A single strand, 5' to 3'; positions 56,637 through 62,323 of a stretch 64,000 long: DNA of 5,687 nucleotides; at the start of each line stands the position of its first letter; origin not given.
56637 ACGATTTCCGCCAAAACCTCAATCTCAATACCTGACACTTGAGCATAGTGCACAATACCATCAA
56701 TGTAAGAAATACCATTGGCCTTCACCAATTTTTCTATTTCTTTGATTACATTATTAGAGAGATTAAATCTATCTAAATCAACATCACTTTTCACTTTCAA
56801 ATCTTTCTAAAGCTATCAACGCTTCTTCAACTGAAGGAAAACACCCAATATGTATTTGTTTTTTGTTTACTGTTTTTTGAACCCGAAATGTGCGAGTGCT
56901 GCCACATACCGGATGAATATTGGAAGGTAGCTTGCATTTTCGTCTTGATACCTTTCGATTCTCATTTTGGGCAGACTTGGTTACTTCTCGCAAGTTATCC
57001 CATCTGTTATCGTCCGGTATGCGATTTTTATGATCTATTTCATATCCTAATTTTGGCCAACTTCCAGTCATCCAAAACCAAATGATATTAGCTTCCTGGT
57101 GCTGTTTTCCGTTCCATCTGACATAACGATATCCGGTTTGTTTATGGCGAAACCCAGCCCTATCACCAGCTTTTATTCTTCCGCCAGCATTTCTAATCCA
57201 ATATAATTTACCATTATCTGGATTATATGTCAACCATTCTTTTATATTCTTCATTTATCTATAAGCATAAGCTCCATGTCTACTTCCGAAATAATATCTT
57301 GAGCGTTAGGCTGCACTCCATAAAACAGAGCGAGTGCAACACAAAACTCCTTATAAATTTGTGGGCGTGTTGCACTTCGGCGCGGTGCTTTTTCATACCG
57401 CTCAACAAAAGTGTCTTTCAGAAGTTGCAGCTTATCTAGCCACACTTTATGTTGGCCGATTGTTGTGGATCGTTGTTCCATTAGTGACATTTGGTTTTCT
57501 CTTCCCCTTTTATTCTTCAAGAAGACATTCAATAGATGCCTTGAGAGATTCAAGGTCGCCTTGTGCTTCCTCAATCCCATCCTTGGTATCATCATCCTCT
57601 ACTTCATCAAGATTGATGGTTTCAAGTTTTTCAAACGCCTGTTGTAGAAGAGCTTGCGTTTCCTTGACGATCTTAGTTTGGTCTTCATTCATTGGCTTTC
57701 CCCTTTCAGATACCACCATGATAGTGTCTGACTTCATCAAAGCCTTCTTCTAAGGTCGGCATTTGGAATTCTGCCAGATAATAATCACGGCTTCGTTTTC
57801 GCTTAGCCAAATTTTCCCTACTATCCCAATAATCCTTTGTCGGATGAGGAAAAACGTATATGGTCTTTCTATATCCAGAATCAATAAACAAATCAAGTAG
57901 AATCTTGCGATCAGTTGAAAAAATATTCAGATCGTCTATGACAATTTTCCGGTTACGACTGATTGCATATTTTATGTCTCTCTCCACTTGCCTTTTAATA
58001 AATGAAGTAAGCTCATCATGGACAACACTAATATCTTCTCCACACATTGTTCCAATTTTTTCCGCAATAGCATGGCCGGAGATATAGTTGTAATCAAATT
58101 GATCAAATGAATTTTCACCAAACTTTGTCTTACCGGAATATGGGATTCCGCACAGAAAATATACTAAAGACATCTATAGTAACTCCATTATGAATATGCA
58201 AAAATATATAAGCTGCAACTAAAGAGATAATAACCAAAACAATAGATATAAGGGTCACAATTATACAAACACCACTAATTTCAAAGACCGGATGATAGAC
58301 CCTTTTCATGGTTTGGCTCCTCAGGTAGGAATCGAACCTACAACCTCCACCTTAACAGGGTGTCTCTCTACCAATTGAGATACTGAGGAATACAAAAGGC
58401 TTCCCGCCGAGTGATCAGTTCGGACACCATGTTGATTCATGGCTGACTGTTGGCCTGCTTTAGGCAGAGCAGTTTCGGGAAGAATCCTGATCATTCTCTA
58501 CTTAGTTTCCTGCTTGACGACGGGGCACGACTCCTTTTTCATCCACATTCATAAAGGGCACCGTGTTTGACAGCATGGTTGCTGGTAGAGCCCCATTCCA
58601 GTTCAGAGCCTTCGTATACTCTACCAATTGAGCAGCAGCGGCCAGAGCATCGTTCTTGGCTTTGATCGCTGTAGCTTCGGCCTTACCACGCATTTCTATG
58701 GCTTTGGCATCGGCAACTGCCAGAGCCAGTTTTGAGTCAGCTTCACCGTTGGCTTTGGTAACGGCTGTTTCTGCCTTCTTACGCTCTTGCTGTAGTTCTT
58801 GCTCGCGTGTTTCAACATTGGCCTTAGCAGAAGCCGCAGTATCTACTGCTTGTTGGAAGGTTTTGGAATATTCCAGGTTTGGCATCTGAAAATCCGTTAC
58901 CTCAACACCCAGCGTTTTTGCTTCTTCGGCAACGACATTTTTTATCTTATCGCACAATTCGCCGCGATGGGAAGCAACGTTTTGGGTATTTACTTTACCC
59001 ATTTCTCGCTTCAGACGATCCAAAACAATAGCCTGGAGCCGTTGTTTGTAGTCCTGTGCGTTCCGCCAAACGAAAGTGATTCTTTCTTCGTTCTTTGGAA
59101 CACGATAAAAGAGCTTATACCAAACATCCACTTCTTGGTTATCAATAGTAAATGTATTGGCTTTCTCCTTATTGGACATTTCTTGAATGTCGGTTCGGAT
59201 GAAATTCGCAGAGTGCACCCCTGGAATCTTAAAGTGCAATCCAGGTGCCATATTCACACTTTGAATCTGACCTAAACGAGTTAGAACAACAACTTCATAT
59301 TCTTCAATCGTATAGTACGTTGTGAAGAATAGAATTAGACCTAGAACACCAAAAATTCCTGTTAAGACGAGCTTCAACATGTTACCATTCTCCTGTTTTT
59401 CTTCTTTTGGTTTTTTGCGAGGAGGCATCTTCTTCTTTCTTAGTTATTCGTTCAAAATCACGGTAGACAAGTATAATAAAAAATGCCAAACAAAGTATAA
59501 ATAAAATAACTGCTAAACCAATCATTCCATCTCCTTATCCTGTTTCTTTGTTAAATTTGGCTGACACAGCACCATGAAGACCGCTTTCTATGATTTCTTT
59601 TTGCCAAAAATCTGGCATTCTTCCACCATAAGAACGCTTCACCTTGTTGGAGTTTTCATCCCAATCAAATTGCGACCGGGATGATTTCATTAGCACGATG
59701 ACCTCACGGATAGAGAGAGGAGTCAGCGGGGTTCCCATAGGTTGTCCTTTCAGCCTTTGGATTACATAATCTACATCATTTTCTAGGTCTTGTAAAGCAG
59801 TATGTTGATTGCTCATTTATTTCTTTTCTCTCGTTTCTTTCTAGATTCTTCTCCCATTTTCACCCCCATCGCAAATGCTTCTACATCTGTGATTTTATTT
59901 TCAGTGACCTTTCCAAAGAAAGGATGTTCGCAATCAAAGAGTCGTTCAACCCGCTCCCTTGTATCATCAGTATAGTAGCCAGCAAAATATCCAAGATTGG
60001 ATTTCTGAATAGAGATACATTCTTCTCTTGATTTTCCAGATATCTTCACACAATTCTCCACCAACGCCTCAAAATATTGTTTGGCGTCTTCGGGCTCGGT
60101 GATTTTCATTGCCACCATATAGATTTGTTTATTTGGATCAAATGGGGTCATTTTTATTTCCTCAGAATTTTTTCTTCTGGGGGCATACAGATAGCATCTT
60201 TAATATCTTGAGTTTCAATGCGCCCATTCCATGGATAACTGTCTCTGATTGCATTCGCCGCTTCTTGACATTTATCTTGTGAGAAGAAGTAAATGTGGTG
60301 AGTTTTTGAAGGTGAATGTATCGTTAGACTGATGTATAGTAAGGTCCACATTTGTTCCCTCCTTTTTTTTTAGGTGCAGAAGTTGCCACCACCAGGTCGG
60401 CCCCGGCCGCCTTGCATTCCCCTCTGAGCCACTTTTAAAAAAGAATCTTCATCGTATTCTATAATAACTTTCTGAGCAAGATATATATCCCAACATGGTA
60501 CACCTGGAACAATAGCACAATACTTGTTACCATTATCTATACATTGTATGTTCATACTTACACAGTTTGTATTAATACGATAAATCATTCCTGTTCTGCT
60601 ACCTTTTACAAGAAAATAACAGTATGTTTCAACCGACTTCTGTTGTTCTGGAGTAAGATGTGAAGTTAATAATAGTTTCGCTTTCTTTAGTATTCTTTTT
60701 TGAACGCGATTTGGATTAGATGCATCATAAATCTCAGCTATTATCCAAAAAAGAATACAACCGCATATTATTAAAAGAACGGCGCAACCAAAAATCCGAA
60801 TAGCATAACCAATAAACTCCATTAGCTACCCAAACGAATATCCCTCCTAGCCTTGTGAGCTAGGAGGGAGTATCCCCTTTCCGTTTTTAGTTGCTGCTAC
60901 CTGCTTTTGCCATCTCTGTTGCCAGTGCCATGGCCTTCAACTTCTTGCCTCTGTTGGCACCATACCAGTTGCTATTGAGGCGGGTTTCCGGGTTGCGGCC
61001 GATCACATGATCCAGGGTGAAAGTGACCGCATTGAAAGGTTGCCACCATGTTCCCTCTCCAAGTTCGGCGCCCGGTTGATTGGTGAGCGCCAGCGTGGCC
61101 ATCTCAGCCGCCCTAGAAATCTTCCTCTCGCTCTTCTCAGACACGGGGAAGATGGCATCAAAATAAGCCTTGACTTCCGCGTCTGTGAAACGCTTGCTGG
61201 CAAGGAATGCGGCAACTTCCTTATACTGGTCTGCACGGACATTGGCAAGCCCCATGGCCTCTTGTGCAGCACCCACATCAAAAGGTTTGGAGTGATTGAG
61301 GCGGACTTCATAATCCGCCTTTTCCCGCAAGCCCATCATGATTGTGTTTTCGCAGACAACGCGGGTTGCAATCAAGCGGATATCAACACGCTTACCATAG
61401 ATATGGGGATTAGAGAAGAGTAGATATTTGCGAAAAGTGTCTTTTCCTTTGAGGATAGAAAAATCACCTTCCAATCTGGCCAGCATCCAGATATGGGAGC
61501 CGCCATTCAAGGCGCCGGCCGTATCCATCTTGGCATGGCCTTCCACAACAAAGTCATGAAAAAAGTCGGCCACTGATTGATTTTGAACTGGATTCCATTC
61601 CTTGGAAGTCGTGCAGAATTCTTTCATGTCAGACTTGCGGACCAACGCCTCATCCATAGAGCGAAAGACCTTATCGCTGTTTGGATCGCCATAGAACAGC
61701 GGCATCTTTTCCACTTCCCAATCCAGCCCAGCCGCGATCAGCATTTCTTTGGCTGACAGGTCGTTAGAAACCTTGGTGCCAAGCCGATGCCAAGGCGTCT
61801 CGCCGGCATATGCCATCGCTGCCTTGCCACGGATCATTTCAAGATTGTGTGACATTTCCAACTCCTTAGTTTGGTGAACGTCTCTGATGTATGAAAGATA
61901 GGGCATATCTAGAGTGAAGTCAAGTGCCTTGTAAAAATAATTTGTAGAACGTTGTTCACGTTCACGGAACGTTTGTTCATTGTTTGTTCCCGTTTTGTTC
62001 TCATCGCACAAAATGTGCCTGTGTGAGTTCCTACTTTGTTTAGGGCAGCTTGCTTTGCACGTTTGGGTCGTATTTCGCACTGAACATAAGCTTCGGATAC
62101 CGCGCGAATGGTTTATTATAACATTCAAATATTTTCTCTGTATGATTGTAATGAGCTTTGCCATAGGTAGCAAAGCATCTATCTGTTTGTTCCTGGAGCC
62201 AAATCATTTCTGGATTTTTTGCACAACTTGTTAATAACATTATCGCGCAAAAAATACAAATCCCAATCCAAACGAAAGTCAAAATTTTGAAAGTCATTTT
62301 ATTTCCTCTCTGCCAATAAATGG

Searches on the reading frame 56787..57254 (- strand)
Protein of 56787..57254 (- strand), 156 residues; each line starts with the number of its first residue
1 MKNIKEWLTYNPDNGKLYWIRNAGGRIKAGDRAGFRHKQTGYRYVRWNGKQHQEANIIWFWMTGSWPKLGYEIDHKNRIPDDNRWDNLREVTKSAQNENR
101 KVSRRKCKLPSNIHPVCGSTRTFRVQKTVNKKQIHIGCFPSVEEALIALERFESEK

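Call 22: search_protein_families(library=phrogs, proteins=[window:56787-57254:-], max_evalue=0.001)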
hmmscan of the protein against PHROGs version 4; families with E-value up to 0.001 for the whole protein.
window:56787-57254:- (156 aa): 6 families
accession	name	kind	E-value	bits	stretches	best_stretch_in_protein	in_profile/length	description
phrog_99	-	DNA, RNA and nucleotide metabolism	3.7e-44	152.9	1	2-155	112-258/383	HNH endonuclease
phrog_4578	-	DNA, RNA and nucleotide metabolism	4.6e-13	50.2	1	58-154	18-112/130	HNH endonuclease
phrog_959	-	DNA, RNA and nucleotide metabolism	5.1e-08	33.8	1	36-114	38-120/138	HNH endonuclease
phrog_374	-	DNA, RNA and nucleotide metabolism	5.7e-06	26.4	1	61-153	315-403/617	HNH endonuclease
phrog_3593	-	DNA, RNA and nucleotide metabolism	1e-05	26.3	1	39-148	80-188/210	HNH endonuclease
phrog_59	-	DNA, RNA and nucleotide metabolism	1.6e-05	25.5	1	25-123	156-246/423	HNH endonuclease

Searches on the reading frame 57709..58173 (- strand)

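Call 22: search_protein_families(library=phrogs, proteins=[window:57709-58173:-], max_evalue=0.001)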
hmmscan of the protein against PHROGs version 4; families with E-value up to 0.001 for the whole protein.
window:57709-58173:- (155 aa): 2 families
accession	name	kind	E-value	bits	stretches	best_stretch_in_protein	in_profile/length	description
phrog_6931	-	unknown function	9.7e-10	39.2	1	4-151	187-339/343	-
phrog_505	-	other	0.00088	19.8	1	3-128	3-122/295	polynucleotide kinase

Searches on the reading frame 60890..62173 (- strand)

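Call 22: search_protein_families(library=phrogs, proteins=[window:60890-62173:-], max_evalue=0.001)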
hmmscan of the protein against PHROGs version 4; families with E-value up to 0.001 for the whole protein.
window:60890-62173:- (428 aa): 1 family
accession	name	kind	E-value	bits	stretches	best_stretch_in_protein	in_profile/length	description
phrog_1221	-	unknown function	7.9e-63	213.7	1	100-416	9-342/355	-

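Call 65: search_protein_families(library=ncbifam, proteins=[window:60890-62173:-], max_evalue=0.1)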
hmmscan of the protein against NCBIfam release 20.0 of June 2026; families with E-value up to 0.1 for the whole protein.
window:60890-62173:- (428 aa): 1 family
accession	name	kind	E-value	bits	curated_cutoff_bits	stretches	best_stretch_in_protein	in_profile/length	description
TIGR03299.1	LGT_TIGR03299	subfamily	3.7e-56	190.6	110.7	1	119-419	2-309/312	phage/plasmid-like protein TIGR03299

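Call 105: search_protein_families(library=padloc, proteins=[window:60890-62173:-], max_evalue=0.01)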
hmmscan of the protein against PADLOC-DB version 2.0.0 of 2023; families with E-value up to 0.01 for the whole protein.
window:60890-62173:- (428 aa): 0 families
